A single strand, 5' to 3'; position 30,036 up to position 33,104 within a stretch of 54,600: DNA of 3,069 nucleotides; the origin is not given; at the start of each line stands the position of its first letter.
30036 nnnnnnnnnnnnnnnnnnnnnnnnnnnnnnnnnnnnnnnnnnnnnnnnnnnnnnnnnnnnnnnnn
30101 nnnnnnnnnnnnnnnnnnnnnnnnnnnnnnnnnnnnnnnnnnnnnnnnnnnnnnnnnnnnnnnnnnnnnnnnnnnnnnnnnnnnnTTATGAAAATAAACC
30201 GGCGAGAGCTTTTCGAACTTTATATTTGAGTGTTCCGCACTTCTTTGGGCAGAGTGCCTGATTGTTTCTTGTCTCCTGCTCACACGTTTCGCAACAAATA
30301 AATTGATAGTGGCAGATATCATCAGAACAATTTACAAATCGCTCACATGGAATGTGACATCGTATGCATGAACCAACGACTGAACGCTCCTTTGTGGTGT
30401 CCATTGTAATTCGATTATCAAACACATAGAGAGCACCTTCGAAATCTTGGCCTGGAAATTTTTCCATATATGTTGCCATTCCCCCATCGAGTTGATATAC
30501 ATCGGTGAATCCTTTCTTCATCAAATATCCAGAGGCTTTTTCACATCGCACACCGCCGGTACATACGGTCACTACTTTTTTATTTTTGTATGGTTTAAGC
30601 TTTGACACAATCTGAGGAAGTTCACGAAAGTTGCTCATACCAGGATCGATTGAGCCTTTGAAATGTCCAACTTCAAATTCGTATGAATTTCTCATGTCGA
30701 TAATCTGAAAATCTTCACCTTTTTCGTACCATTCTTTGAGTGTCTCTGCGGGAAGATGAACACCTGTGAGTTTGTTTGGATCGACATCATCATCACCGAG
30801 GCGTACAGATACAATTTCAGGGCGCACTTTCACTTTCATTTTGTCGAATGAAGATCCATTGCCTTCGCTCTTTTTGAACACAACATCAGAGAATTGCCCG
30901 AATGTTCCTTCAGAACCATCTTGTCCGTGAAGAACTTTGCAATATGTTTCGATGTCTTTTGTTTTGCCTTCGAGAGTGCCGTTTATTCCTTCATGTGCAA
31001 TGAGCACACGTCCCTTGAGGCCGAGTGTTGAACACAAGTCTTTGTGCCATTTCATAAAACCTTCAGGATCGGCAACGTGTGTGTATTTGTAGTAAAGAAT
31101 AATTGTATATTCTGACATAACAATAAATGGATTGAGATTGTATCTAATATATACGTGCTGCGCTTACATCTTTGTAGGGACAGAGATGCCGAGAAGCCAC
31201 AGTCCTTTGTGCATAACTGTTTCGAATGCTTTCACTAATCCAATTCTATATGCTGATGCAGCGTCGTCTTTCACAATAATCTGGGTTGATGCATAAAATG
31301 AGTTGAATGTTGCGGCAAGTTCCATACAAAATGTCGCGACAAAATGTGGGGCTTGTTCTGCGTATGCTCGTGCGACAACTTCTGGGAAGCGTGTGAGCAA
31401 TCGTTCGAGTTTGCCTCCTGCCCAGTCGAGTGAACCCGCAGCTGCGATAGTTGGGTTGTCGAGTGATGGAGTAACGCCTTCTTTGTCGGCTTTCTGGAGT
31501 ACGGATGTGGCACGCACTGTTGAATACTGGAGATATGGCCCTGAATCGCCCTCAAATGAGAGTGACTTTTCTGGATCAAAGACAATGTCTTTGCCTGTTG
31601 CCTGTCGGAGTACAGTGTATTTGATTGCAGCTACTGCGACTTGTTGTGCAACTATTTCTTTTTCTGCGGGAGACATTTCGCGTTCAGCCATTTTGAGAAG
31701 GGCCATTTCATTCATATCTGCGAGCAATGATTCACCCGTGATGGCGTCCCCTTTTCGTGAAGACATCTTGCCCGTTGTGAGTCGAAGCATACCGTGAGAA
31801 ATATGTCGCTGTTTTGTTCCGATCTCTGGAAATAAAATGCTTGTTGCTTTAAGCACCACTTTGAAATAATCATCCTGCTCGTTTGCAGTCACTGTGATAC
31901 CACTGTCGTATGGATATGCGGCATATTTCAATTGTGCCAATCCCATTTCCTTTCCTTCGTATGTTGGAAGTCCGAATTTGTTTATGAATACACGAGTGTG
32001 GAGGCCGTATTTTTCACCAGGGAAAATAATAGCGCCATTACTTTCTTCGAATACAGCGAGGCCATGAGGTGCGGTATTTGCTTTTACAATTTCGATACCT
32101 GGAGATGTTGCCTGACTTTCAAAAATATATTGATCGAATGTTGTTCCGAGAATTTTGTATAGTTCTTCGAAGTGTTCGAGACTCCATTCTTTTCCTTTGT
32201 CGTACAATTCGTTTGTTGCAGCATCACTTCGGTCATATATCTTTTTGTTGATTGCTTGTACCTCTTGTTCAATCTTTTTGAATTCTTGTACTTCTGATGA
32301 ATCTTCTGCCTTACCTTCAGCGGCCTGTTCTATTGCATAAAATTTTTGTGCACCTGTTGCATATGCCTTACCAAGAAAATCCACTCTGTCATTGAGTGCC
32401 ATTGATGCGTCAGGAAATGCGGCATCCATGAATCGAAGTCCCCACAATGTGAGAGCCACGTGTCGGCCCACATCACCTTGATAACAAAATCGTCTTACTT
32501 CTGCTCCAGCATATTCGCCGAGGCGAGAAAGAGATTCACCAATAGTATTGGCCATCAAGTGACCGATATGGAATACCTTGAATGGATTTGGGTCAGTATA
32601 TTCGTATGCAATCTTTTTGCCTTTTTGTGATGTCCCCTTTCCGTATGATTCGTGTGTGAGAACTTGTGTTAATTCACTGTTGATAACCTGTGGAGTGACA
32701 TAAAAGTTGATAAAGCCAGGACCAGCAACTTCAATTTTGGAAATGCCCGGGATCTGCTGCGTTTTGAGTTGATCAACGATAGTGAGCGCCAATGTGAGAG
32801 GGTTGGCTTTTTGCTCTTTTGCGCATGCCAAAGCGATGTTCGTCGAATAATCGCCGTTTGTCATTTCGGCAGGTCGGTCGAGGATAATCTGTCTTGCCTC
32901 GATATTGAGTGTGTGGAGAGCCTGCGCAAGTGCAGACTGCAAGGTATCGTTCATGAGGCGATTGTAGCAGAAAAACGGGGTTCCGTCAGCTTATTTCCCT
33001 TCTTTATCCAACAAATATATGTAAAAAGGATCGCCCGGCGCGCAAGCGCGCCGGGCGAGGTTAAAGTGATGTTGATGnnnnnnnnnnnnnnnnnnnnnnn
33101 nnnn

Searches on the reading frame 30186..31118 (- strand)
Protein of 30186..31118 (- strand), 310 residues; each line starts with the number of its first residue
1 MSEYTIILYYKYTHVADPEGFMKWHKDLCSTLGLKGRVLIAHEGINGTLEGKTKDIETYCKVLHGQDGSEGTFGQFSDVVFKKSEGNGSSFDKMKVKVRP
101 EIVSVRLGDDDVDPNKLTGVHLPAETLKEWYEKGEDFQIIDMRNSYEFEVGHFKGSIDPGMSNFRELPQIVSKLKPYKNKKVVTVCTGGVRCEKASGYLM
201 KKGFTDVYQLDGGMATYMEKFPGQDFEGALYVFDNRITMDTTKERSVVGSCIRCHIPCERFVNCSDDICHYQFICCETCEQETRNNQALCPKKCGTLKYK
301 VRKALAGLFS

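Call 10: search_protein_families(library=pfam, proteins=[window:30186-31118:-], max_evalue=1)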
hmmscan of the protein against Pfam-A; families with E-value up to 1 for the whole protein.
window:30186-31118:- (310 aa): 4 families
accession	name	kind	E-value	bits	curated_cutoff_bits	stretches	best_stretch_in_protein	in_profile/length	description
PF17773.7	UPF0176_N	-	2.3e-25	89.2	26.2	1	4-102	1-92/92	UPF0176 acylphosphatase like domain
PF12368.13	Rhodanese_C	-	1.6e-15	57.6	26.9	1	227-294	1-65/66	Rhodanase C-terminal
PF00581.25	Rhodanese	-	3.1e-14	53.7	22.2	1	124-218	2-100/102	Rhodanese-like domain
PF00708.24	Acylphosphatase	-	0.041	14.6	22.5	1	20-65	13-59/85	Acylphosphatase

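Call 11: find_related_loci(query=window:30186-31118:-, collection=genome_contigs, flank=6000)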
Query window:30186-31118:- (310 aa) in genome_contigs; peptide patterns used: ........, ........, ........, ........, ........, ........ (x = any residue, [..] = any of these).
57 stretches matched a pattern; 9 encode a relative of the query (tblastn E <= 1e-3); 9 distinct loci.
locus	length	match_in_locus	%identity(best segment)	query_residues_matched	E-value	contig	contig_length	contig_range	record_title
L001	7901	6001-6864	64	4-294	3e-123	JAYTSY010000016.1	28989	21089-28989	MAG: bacterium isolate GFS_5288 GFS_5288_15, whole genome shotgun sequence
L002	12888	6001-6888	58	5-288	1e-115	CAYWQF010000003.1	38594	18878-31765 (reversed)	MAG TPA_asm: uncultured Candidatus Saccharibacteria bacterium isolate SRP292972_co3_134 genome assembly, contig: NODE_72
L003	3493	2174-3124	55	1-294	2e-115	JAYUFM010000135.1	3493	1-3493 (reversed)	MAG: bacterium isolate GFS_7744 GFS_7744_134, whole genome shotgun sequence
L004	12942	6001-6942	55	1-294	1e-111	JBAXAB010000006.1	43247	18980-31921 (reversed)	MAG: bacterium isolate ELA130 MAG130_6, whole genome shotgun sequence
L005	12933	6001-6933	55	4-294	3e-111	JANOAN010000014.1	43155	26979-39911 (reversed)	MAG: bacterium isolate VAR_18_metabat_30 VAR_18_k141_3533528, whole genome shotgun sequence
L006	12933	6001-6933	54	4-294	9e-110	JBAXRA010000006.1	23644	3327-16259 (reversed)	MAG: bacterium isolate ELA571 MAG571_6, whole genome shotgun sequence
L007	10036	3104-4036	54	4-294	7e-109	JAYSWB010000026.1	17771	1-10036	MAG: bacterium isolate GFS_12865 GFS_12865_25, whole genome shotgun sequence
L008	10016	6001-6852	51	4-294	2e-97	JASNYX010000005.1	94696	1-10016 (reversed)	MAG: Patescibacteria group bacterium isolate PATE-7 HKU-EGSB-PATE-7_5, whole genome shotgun sequence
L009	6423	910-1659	34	1-257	2e-48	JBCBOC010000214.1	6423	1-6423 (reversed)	MAG: Cyanobacteria bacterium J06632_22 k141_157712_length_6423_cov_47.2818, whole genome shotgun sequence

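Call 21: find_encoding_contigs(protein=window:30186-31118:-, flank=3000, max_places=10)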
Protein window:30186-31118:- (310 aa): no gene with exactly this product is on record in the collection.

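Call 24: find_related_loci(query=window:30186-31118:-, collection=metagenome_contigs, flank=3500)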
Query window:30186-31118:- (310 aa) in metagenome_contigs; peptide patterns used: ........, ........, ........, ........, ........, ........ (x = any residue, [..] = any of these).
86 stretches matched a pattern; 5 encode a relative of the query (tblastn E <= 1e-3); 5 distinct loci.
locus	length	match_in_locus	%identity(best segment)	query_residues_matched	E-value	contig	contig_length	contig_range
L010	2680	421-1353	54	4-294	2e-114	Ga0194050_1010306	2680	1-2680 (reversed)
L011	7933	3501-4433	54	4-294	2e-110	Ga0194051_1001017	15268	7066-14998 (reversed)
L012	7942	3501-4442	55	1-294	3e-112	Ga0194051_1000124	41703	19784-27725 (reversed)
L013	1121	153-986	40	1-282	3e-63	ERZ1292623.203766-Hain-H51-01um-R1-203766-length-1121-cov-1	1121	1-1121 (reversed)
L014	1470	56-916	37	1-294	1e-58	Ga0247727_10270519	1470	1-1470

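Call 32: find_homologous_proteins(query=window:30186-31118:-, max_evalue=1e-60)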
Query window:30186-31118:- (310 aa): 4112 proteins with E <= 1e-60 among 7721 candidates; the best 120 are listed.
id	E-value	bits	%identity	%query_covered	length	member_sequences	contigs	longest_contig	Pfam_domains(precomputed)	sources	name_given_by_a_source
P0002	1.2e-214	729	100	100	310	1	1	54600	PF12368.14,PF00581.26,PF17773.8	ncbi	-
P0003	6.8e-167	572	77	99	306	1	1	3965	PF12368.14,PF00581.26,PF17773.8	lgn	-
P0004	4.3e-163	560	75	100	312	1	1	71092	PF12368.14,PF00581.26,PF17773.8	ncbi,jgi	ncbi:MAG: hypothetical protein RL094_122 [Candidatus Parcubacteria bacterium]|jgi:UPF0176 protein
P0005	3.1e-149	514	72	95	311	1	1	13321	PF12368.14,PF00581.26,PF17773.8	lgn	-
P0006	5.6e-129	448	64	97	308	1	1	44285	PF12368.14,PF00581.26,PF17773.8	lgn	-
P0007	6.9e-129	448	65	94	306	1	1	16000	PF12368.14,PF00581.26,PF17773.8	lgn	-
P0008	3.1e-128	445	67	94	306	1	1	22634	PF12368.14,PF00581.26,PF17773.8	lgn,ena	-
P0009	9.7e-127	441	66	95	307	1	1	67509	PF12368.14,PF00581.26,PF17773.8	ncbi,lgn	ncbi:MAG: rhodanese-related sulfurtransferase [Patescibacteria group bacterium]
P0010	7.3e-124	431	63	97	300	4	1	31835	PF12368.14,PF00581.26,PF17773.8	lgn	-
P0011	9.8e-124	431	64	95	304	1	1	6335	PF12368.14,PF00581.26,PF17773.8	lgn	-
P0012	2.3e-123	429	64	94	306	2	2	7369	PF12368.14,PF00581.26,PF17773.8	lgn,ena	-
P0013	3.4e-122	426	65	94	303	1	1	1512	PF12368.14,PF00581.26,PF17773.8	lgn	-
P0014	8.4e-120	418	64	94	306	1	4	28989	PF12368.14,PF00581.26,PF17773.8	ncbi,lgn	-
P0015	4.0e-118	412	58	99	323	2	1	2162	PF12368.14,PF00581.26,PF17773.8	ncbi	-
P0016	2.6e-116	406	60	95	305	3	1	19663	PF12368.14,PF00581.26,PF17773.8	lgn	-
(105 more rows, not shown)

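Call 33: find_encoding_contigs(protein=P0004, flank=5000, max_places=2)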
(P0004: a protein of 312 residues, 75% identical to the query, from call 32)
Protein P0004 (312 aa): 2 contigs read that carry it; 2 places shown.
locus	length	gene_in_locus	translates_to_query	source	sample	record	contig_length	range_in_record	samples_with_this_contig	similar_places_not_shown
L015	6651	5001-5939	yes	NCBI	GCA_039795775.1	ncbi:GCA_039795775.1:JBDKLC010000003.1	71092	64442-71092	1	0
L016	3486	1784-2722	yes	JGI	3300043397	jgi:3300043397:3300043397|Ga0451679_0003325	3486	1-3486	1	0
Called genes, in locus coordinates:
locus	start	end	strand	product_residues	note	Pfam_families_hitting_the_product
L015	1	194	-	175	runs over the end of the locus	PF00186:DHFR_1, PF01872:RibD_C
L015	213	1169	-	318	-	PF00303:Thymidylat_synt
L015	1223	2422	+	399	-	PF00464:SHMT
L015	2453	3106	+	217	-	PF02223:Thymidylate_kin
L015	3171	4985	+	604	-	PF03485:Arg_tRNA_synt_N, PF00750:tRNA-synt_1d, PF05746:DALR_1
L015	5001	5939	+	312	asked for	PF17773:UPF0176_N, PF00581:Rhodanese, PF12368:Rhodanese_C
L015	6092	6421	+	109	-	-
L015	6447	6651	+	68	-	?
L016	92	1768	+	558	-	PF03485:Arg_tRNA_synt_N, PF00750:tRNA-synt_1d, PF05746:DALR_1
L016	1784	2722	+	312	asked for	PF17773:UPF0176_N, PF00581:Rhodanese, PF12368:Rhodanese_C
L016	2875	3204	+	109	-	-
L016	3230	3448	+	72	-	-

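Call 34: find_encoding_contigs(protein=P0003, flank=5000, max_places=2)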
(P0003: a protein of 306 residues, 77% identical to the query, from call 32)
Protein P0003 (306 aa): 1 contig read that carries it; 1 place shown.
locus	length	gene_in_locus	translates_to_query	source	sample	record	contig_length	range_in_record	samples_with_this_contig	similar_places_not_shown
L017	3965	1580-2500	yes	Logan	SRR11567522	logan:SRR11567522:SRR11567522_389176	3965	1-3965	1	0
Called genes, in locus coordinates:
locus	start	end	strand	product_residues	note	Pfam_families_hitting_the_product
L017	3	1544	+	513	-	?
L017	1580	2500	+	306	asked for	PF17773:UPF0176_N, PF00581:Rhodanese, PF12368:Rhodanese_C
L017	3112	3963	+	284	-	?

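Call 35: find_encoding_contigs(protein=P0005, flank=5000, max_places=2)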
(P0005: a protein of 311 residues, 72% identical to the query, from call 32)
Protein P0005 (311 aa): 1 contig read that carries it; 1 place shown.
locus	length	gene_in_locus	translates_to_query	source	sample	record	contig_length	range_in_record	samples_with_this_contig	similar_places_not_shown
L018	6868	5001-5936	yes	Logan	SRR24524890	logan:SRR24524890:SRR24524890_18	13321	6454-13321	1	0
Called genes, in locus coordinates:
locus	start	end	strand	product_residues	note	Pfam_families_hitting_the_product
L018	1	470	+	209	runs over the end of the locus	PF02223:Thymidylate_kin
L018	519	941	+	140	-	PF00692:dUTPase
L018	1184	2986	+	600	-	PF03485:Arg_tRNA_synt_N, PF00750:tRNA-synt_1d, PF05746:DALR_1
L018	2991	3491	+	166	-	PF00293:NUDIX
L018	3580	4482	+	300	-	PF01259:SAICAR_synt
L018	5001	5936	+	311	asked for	PF17773:UPF0176_N, PF00581:Rhodanese, PF12368:Rhodanese_C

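Call 38: find_encoding_contigs(protein=P0006, flank=3000, max_places=1)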
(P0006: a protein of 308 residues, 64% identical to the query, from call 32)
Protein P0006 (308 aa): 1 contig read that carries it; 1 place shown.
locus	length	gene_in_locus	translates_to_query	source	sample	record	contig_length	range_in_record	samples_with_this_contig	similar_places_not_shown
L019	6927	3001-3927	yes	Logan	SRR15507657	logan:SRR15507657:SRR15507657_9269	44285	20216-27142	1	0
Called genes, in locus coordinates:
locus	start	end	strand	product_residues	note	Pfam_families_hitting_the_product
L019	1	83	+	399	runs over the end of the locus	PF00464:SHMT, PF00155:Aminotran_1_2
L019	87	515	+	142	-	PF00692:dUTPase, PF22769:DCD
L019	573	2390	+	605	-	PF03485:Arg_tRNA_synt_N, PF00750:tRNA-synt_1d, PF05746:DALR_1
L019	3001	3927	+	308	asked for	PF17773:UPF0176_N, PF00581:Rhodanese, PF12368:Rhodanese_C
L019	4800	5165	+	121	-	-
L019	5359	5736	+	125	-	-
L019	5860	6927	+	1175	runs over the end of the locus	PF00133:tRNA-synt_1, PF01406:tRNA-synt_1e (faint), PF09334:tRNA-synt_1g, PF00300:His_Phos_1, PF00133:tRNA-synt_1, PF09334:tRNA-synt_1g (weak), PF08264:Anticodon_1, PF19302:DUF5915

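Call 39: find_encoding_contigs(protein=P0008, flank=3000, max_places=1)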
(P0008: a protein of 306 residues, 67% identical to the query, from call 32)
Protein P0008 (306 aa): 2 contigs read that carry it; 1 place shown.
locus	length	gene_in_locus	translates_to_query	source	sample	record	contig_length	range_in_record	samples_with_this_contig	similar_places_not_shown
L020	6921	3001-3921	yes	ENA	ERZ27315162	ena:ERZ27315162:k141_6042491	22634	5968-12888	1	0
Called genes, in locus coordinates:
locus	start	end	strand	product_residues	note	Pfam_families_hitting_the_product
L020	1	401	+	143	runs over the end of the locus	PF00692:dUTPase, PF22769:DCD (weak)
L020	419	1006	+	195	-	-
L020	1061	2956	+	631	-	PF03485:Arg_tRNA_synt_N, PF00750:tRNA-synt_1d, PF05746:DALR_1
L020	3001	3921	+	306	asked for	PF17773:UPF0176_N, PF00581:Rhodanese, PF12368:Rhodanese_C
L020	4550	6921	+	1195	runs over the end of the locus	PF00133:tRNA-synt_1, PF09334:tRNA-synt_1g (weak), PF00300:His_Phos_1, PF00133:tRNA-synt_1, PF09334:tRNA-synt_1g (weak), PF08264:Anticodon_1, PF19302:DUF5915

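Call 40: find_encoding_contigs(protein=P0009, flank=3000, max_places=1)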
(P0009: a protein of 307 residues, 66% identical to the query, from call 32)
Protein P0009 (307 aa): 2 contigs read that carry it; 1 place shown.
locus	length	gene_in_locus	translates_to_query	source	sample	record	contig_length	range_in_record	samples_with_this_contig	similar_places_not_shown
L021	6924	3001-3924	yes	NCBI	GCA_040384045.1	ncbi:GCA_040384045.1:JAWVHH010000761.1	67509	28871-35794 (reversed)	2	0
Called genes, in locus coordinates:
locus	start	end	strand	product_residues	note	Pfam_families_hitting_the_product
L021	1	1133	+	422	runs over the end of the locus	PF02844:GARS_N, PF01071:GARS_A, PF13535:ATP-grasp_4 (faint), PF02843:GARS_C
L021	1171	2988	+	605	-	PF03485:Arg_tRNA_synt_N, PF00750:tRNA-synt_1d, PF05746:DALR_1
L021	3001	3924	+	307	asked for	PF17773:UPF0176_N, PF00581:Rhodanese, PF12368:Rhodanese_C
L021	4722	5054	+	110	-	-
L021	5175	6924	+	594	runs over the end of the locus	PF00133:tRNA-synt_1, PF09334:tRNA-synt_1g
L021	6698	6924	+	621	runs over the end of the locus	PF00300:His_Phos_1, PF00133:tRNA-synt_1, PF09334:tRNA-synt_1g (weak), PF08264:Anticodon_1, PF19302:DUF5915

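Call 41: find_encoding_contigs(protein=P0007, flank=3000, max_places=1)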
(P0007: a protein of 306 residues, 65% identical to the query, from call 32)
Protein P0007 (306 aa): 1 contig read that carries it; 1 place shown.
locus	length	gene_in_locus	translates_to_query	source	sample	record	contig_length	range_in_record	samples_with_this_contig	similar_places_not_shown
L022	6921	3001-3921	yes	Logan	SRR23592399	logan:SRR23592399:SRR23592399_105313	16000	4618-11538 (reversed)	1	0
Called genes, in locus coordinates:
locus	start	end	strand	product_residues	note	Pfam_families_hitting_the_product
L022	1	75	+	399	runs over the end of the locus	PF00464:SHMT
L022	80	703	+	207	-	PF13401:AAA_22 (weak), PF01712:dNK (faint), PF02223:Thymidylate_kin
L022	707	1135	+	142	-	PF00692:dUTPase, PF22769:DCD (weak)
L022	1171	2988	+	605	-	PF03485:Arg_tRNA_synt_N, PF00750:tRNA-synt_1d, PF05746:DALR_1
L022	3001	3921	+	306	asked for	PF17773:UPF0176_N, PF00581:Rhodanese, PF12368:Rhodanese_C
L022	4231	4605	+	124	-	-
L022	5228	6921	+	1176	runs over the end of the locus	PF00133:tRNA-synt_1, PF09334:tRNA-synt_1g (weak), PF00300:His_Phos_1, PF00133:tRNA-synt_1, PF09334:tRNA-synt_1g (weak), PF08264:Anticodon_1, PF19302:DUF5915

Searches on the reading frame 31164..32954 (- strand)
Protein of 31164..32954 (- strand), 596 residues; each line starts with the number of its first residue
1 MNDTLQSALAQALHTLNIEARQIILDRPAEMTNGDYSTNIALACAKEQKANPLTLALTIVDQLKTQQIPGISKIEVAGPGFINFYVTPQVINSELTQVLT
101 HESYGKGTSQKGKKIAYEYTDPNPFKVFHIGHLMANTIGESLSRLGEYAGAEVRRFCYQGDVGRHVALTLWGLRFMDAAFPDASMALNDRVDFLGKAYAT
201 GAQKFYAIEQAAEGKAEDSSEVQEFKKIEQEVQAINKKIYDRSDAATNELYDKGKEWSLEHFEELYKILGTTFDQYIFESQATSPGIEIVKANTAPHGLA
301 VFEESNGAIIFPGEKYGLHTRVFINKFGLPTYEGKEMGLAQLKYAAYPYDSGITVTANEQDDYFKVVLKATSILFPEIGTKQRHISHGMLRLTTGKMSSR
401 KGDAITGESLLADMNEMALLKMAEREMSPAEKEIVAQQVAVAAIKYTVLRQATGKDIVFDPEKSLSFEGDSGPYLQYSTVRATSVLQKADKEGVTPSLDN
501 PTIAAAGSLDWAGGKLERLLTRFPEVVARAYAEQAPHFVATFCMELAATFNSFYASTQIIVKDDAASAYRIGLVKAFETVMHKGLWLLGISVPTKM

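Call 100: search_protein_families(library=pfam, proteins=[window:31164-32954:-], max_evalue=0.001)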
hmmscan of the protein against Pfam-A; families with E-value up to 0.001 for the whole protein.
window:31164-32954:- (596 aa): 3 families
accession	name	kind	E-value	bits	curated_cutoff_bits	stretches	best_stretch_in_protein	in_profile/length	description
PF00750.26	tRNA-synt_1d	-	6.4e-28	98.2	23.3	1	95-460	2-348/349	tRNA synthetases class I (R), catalytic domain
PF05746.21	DALR_1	-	1.5e-24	86.8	22.3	1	475-596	1-117/117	DALR anticodon binding domain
PF03485.21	Arg_tRNA_synt_N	-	5.6e-21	75.4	21.5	1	4-85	2-84/85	Arginyl tRNA synthetase N terminal domain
